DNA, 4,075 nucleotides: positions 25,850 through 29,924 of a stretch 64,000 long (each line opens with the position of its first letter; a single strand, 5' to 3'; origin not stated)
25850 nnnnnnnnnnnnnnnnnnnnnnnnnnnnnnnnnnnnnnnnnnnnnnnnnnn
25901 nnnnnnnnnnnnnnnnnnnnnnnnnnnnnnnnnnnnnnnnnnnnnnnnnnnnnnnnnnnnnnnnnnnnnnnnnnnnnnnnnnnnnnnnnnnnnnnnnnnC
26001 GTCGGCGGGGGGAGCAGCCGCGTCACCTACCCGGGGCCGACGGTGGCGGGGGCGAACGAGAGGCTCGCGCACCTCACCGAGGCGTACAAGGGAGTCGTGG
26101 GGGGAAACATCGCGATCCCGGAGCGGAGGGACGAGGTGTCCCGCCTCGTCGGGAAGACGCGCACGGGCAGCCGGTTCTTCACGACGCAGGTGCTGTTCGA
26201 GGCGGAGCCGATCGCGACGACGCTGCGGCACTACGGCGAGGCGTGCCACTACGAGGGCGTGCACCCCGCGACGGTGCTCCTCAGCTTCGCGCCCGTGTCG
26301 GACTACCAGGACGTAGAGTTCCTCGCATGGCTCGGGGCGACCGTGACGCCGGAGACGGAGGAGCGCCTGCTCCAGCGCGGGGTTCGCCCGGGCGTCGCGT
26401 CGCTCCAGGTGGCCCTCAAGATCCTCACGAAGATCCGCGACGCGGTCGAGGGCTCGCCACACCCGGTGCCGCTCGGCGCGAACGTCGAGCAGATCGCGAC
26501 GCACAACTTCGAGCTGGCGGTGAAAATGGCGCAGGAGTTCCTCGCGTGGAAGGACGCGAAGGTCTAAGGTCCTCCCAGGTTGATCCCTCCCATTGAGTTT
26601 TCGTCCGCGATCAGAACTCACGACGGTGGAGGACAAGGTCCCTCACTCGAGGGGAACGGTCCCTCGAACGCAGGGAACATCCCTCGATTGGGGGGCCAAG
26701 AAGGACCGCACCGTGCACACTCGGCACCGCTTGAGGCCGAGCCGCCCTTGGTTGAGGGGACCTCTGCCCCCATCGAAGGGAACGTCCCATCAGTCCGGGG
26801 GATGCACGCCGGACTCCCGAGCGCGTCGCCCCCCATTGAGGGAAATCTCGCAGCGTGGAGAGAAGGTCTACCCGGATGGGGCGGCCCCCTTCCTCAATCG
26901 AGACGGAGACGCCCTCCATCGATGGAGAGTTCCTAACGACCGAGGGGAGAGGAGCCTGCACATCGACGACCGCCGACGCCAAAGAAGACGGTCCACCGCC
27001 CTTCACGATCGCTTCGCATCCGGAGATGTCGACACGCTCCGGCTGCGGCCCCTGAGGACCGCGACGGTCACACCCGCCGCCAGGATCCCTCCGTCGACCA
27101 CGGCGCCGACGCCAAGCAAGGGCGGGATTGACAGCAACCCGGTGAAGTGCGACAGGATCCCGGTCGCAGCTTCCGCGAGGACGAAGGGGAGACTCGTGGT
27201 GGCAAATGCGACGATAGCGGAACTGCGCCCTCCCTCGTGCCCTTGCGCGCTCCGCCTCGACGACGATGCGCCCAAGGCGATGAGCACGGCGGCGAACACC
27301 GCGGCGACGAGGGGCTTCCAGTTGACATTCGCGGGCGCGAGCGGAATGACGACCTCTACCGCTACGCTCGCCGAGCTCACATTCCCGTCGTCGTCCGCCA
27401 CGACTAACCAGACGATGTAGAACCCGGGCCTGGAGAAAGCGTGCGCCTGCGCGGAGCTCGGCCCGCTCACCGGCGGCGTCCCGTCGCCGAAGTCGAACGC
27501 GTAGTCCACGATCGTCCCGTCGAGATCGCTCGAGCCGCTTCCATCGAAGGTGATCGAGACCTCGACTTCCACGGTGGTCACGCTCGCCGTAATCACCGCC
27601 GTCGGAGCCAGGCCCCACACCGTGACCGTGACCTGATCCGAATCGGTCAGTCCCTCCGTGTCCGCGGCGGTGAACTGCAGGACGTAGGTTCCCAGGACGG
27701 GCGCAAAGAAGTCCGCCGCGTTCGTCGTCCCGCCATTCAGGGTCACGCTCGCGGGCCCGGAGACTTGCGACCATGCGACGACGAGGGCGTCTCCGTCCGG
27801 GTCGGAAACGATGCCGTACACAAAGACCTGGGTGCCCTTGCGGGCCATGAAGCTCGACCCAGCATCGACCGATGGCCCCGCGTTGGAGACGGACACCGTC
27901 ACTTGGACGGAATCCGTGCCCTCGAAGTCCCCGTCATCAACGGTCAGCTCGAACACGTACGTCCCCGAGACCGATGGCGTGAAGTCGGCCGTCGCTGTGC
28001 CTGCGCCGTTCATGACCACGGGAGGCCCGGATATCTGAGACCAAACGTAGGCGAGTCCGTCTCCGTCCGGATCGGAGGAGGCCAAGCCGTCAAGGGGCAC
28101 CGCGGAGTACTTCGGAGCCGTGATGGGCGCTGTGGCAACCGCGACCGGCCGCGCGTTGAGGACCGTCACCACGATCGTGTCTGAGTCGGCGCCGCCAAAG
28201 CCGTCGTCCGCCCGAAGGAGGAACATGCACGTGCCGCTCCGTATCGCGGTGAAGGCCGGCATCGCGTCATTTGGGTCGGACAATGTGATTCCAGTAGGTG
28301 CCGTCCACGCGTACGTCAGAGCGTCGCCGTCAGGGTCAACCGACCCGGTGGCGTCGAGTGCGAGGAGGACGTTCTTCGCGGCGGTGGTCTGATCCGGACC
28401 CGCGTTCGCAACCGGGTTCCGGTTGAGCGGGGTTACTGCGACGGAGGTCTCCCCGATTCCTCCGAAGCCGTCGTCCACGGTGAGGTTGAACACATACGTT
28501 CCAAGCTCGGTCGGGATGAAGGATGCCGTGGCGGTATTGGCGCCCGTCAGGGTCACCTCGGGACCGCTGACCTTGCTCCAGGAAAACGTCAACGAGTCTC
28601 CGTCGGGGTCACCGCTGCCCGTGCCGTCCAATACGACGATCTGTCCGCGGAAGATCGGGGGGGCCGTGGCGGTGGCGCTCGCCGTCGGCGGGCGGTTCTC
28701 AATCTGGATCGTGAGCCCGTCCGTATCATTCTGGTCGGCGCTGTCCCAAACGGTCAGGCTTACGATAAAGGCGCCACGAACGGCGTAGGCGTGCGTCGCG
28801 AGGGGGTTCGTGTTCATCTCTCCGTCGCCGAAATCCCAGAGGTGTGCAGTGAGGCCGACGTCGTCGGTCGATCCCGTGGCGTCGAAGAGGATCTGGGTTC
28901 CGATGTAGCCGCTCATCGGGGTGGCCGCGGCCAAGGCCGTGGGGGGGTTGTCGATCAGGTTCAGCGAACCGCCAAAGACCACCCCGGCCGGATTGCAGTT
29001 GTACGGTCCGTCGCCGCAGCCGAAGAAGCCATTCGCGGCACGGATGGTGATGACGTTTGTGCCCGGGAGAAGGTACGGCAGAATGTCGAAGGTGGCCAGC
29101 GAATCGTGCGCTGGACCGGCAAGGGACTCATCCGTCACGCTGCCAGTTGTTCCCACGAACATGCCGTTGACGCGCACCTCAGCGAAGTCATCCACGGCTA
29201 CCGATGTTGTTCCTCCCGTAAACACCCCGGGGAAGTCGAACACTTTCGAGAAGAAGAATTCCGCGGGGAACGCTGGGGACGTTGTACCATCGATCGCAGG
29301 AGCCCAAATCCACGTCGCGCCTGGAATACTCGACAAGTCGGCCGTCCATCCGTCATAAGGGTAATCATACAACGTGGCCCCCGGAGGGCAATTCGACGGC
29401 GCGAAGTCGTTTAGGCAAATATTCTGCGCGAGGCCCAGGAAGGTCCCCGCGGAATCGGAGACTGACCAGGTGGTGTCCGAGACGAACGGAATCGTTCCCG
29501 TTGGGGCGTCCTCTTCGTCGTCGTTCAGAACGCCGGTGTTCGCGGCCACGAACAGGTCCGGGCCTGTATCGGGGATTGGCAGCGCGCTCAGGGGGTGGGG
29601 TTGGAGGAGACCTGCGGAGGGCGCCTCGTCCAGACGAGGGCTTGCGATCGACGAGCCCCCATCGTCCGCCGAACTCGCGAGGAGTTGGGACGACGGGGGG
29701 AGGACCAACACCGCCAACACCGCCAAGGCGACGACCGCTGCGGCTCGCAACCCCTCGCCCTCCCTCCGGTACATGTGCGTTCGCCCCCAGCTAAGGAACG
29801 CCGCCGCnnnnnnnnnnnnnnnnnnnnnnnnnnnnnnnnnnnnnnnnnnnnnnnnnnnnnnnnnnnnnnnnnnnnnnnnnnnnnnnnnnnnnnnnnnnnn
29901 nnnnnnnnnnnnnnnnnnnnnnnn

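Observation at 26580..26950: Array of ~10 degenerate palindromic 20-nt units in a convergent intergenic region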

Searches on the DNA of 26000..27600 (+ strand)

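Call 4: search_rna_families(source=window, start=26000, end=27600, threshold=evalue, max_evalue=10, show_alignments=3)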
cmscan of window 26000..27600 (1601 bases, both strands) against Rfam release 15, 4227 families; matches with E-value up to 10: 5.
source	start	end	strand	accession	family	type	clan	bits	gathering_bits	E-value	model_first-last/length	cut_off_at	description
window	26216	26291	+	RF00877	mir-592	Gene; miRNA;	-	16.7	67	4.1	1-88/88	no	mir-592 microRNA precursor family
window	26328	26395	-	RF01944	mir-2518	Gene; miRNA;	-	16.7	61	4.8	1-67/67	no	mir-2518 microRNA precursor family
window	26307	26374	+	RF03953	mir-5350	Gene; miRNA;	-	16.3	90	7.4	1-74/74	no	mir-5350 microRNA precursor family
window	26871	26923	-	RF01131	sR47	Gene; snRNA; snoRNA; CD-box;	CL00132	14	40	2.5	1-55/55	no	Small nucleolar RNA sR47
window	26692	26736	+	RF01151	snoU82P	Gene; snRNA; snoRNA; CD-box;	-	11.8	42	5.6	1-55/55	no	Small nucleolar RNA U82P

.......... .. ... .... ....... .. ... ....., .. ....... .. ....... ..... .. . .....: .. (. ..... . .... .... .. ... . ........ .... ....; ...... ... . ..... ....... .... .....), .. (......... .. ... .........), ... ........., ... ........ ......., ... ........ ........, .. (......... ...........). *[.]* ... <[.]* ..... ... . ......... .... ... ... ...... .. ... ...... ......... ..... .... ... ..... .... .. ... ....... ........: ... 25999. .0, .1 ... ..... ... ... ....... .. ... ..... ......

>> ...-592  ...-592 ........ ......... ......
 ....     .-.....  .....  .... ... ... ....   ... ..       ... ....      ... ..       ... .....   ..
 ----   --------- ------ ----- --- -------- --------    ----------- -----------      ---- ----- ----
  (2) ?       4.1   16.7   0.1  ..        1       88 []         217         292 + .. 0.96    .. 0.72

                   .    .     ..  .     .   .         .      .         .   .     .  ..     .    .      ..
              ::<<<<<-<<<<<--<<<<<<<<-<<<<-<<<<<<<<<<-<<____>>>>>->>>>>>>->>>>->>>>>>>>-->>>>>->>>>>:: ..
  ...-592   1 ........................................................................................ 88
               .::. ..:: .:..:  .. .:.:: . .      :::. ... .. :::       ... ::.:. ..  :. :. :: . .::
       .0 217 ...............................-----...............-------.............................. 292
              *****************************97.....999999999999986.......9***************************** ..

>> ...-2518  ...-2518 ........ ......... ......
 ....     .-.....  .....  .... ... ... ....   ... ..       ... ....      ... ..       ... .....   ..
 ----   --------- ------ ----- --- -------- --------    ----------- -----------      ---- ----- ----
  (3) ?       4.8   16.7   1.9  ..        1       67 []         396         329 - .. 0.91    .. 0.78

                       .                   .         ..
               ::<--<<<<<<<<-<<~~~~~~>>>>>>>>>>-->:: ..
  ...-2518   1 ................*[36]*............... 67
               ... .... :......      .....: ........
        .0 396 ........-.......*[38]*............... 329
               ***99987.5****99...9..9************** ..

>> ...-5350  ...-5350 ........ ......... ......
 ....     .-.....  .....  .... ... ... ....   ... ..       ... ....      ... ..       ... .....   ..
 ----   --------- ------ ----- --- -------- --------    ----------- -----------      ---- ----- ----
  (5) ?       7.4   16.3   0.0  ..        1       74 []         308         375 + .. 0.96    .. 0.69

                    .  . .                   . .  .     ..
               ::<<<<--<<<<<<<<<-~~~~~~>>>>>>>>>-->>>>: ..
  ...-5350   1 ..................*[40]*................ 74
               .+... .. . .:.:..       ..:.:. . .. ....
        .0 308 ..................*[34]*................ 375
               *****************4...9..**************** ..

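Call 89: search_dna_similar(query=window:26568-27002:+, collection=plasmids, mode=distant, max_evalue=0.01, max_rows=10)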
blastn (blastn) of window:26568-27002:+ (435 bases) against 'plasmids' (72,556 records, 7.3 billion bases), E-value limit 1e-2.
Records with a match: 1; places in all: 1; records where one place covers at least 80% of the query: 0.
Best place of each record, by identity: 90-95% 1.
By first word of the organism name: Novosphingobium 1.
By predicted mobility (MOB-suite, as given by PLSDB): conjugative 1.
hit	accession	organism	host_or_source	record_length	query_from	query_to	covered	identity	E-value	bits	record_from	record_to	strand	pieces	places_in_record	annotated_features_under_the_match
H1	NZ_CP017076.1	Novosphingobium resinovorum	single cell,soil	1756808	38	73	8%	91.7%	9e-3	49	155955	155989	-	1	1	none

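Call 90: search_dna_similar(query=window:26568-27002:+, collection=phages, mode=distant, max_evalue=0.01, max_rows=10)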
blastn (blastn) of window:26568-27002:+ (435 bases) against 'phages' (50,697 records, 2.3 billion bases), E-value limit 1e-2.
No match.
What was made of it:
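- Tried and rejected: PLSDB and phage blastn (calls 89, 90).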

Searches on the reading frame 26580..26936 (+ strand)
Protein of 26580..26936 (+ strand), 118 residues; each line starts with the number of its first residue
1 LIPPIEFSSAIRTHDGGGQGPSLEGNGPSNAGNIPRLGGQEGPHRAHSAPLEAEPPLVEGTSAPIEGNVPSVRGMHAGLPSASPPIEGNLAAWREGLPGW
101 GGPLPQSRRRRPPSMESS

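Call 15: search_protein_families(library=pfam, proteins=[window:26580-26936:+])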
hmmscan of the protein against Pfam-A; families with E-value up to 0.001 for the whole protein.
window:26580-26936:+ (118 aa): 0 families

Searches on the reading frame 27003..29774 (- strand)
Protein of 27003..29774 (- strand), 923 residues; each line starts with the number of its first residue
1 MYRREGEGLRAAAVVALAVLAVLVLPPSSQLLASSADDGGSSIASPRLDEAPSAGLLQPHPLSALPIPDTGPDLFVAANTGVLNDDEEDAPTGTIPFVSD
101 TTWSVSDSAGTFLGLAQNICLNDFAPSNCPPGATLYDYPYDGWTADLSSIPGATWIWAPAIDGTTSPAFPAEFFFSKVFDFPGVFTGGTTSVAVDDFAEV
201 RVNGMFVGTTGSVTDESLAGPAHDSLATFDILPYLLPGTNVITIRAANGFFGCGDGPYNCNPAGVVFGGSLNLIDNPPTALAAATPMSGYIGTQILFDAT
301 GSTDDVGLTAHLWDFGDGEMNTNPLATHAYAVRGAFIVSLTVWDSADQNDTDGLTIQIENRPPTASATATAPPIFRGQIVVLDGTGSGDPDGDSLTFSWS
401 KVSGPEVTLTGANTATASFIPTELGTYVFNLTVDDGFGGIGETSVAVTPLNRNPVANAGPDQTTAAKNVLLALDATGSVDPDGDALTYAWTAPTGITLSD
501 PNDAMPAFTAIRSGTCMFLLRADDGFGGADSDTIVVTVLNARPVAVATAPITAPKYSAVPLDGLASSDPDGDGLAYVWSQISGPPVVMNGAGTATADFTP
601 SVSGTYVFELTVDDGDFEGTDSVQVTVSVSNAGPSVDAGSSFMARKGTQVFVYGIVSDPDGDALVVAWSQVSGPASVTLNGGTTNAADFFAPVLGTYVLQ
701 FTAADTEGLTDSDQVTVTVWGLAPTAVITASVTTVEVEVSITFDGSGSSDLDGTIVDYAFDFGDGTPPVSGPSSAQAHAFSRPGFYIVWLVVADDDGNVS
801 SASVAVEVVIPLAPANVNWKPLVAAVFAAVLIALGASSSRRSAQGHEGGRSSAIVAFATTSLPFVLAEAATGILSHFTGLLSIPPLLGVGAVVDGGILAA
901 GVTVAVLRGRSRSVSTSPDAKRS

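Call 15: search_protein_families(library=pfam, proteins=[window:27003-29774:-])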
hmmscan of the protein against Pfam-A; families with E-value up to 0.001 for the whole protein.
window:27003-29774:- (923 aa): 10 families
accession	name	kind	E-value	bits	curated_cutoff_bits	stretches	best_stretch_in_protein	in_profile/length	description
PF22352.2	K319L-like_PKD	-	6.7e-66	218.7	27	5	552-627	8-84/84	K319L-like, PKD domain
PF18911.6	PKD_4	-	1.2e-48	163.5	27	5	723-807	3-84/85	PKD domain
PF00801.26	PKD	-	2.2e-27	95.3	23.5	2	728-802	4-75/80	PKD domain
PF17963.7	Big_9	-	4.1e-20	72.9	23.6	4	540-627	1-88/89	Bacterial Ig domain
PF21027.3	Sde0182_C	-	1.4e-17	64.4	27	0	472-491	3-22/83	Cellulose-binding protein Sde0182, C-terminal domain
PF02010.21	REJ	-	3.6e-10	39.5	25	0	694-754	52-115/452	REJ domain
PF17892.7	Cadherin_5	-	3e-07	30.6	26.5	0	566-627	33-97/98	Cadherin-like domain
PF07691.17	PA14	-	7.2e-05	23.1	24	0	594-615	50-71/147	PA14 domain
PF17803.7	Cadherin_4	-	0.00011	23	25.1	0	444-498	4-61/71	Bacterial cadherin-like domain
PF07495.19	Y_Y_Y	-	0.00052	20.3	26.6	0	593-627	28-60/65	Y_Y_Y domain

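Call 45: find_homologous_proteins(query=window:27003-29774:-, max_evalue=1e-20)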
Query window:27003-29774:- (923 aa): 609 proteins with E <= 1e-20 among 8000 candidates; the best 120 are listed.
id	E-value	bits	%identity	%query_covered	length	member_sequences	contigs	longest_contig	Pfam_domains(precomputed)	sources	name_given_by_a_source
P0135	0.0e+0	2014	100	100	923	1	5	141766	PF21027.4,PF22352.3,PF00801.27,PF17963.8,PF17892.8,PF02010.22,PF18911.7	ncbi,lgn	-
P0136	0.0e+0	1599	81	100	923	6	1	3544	PF07495.20,PF21027.4,PF22352.3,PF00801.27,PF18981.7,PF17963.8,PF07691.18,PF17892.8,PF02010.22,PF18911.7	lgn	-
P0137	5.3e-231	788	46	63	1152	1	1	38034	PF21027.4,PF22352.3,PF00801.27,PF17963.8,PF17892.8,PF17803.8,PF02010.22,PF18911.7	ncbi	-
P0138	8.6e-220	751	61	58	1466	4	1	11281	PF07495.20,PF00801.27,PF01022.27,PF17957.8,PF12802.14,PF02010.22,PF24266.2,PF18911.7,PF12840.14,PF13412.13,PF21027.4,PF22352.3,PF17963.8,PF09136.17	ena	-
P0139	1.3e-219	750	72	39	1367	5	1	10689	PF21027.4,PF22352.3,PF00801.27,PF17963.8,PF05345.19,PF02010.22,PF18911.7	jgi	-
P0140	1.4e-207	710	45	47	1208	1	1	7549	PF07495.20,PF15418.13,PF00801.27,PF17892.8,PF00251.27,PF17803.8,PF08329.17,PF02010.22,PF18911.7,PF21027.4,PF22352.3,PF17963.8,PF04041.20,PF24908.1,PF05345.19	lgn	-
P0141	4.7e-196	672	54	59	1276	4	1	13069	PF07495.20,PF21027.4,PF22352.3,PF00801.27,PF17963.8,PF02010.22,PF18911.7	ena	-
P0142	1.6e-193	664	66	47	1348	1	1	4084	PF21027.4,PF22352.3,PF00801.27,PF17963.8,PF17892.8,PF17803.8,PF25778.2,PF02010.22,PF06739.18,PF18911.7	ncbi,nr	ncbi:MAG TPA: PKD domain-containing protein, partial [Thermoplasmata archaeon]|nr:PKD domain-contain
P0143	7.3e-191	655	52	59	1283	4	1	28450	PF07495.20,PF21027.4,PF22352.3,PF00801.27,PF17963.8,PF17892.8,PF06832.19,PF02010.22,PF18911.7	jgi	-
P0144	2.5e-182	627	60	56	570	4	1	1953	PF07495.20,PF21027.4,PF22352.3,PF00801.27,PF18981.7,PF17963.8,PF07691.18,PF05345.19,PF18911.7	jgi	-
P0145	4.1e-176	606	39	53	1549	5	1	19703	PF07495.20,PF21027.4,PF22352.3,PF00801.27,PF17963.8,PF07691.18,PF11999.14,PF02010.22,PF18911.7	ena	-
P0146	7.2e-164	566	56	38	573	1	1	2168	PF07495.20,PF00801.27,PF07691.18,PF17892.8,PF17803.8,PF02010.22,PF18911.7,PF21027.4,PF22352.3,PF17963.8,PF24908.1,PF05345.19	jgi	-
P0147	1.1e-161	558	31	49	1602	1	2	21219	PF21027.4,PF22352.3,PF00801.27,PF17963.8,PF07603.18,PF17803.8,PF22839.3,PF02010.22,PF18911.7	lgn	-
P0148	9.1e-160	552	36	57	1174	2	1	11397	PF21027.4,PF13895.13,PF22352.3,PF00801.27,PF17963.8,PF17803.8,PF02010.22,PF18911.7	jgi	jgi:MYXO-CTERM domain-containing protein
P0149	4.0e-157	543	47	70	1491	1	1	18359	PF07495.20,PF21027.4,PF22352.3,PF00801.27,PF18981.7,PF17963.8,PF17892.8,PF25778.2,PF02010.22,PF06739.18,PF18911.7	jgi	jgi:hypothetical protein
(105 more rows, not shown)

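Call 46: find_encoding_contigs(protein=P0136, flank=10000, max_places=10)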
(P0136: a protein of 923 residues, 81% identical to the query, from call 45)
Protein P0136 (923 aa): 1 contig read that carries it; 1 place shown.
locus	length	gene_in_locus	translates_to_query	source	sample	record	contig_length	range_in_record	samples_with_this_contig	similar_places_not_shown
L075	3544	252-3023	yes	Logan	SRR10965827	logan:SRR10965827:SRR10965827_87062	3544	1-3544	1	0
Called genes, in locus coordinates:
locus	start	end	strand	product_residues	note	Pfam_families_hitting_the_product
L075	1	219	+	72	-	?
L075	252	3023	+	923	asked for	PF00801:PKD, PF18911:PKD_4, PF17963:Big_9 (weak), PF22352:K319L-like_PKD, PF22352:K319L-like_PKD, PF22352:K319L-like_PKD, PF18911:PKD_4, PF00801:PKD, +9 more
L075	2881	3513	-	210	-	-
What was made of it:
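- One pipeline called a 210-aa ORF over the array in L075 (call 46).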

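Call 49: list_cluster_members(proteins=[P0136])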
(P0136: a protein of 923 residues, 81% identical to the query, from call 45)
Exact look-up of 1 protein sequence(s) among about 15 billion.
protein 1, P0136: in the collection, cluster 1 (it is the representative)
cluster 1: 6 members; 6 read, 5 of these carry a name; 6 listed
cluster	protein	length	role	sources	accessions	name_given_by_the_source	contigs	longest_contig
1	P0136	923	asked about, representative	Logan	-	-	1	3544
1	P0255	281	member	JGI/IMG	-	hypothetical protein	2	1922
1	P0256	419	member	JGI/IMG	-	hypothetical protein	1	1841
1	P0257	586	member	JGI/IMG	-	hypothetical protein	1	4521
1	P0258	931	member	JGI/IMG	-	hypothetical protein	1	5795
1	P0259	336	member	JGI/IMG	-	hypothetical protein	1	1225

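Call 50: find_encoding_contigs(protein=P0258, flank=10000, max_places=5)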
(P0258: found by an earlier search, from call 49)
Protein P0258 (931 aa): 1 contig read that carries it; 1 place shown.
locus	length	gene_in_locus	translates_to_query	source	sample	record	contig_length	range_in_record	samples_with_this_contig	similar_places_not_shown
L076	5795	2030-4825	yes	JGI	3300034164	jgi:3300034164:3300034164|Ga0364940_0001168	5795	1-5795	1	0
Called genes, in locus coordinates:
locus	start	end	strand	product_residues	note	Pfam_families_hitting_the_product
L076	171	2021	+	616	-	-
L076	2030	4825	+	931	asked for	PF00801:PKD, PF18911:PKD_4, PF17963:Big_9 (weak), PF22352:K319L-like_PKD, PF22352:K319L-like_PKD, PF22352:K319L-like_PKD, PF00801:PKD, PF18911:PKD_4, +9 more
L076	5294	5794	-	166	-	?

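Call 51: find_encoding_contigs(protein=P0257, flank=10000, max_places=5)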
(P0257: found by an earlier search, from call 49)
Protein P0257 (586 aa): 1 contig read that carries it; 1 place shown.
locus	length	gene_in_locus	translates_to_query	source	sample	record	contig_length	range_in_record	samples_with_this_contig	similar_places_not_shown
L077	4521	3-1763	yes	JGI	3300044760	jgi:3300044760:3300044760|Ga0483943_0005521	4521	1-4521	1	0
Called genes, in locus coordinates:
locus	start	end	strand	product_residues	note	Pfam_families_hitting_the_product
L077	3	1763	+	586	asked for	PF17963:Big_9 (weak), PF18911:PKD_4 (weak), PF22352:K319L-like_PKD, PF18911:PKD_4, PF22352:K319L-like_PKD, PF22352:K319L-like_PKD, PF18911:PKD_4, PF00801:PKD, +10 more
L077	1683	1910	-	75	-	-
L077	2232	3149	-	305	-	-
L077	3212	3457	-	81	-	-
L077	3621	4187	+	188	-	-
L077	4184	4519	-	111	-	?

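Call 91: find_homologous_proteins(query=L075:3028-3513:-, max_evalue=0.001)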
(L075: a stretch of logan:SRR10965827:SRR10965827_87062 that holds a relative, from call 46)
Query L075:3028-3513:- (162 aa): 1 proteins with E <= 0.001 among 203 candidates.
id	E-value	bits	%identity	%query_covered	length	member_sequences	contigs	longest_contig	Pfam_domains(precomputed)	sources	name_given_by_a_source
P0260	6.8e-100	350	100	100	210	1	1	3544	-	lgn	-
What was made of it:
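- The translation has no relative among 5.8 billion proteins other than one spurious gene call (call 91). There is no Pfam hit (call 15) and no protein relative in 5.8 billion sequences (call 91).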
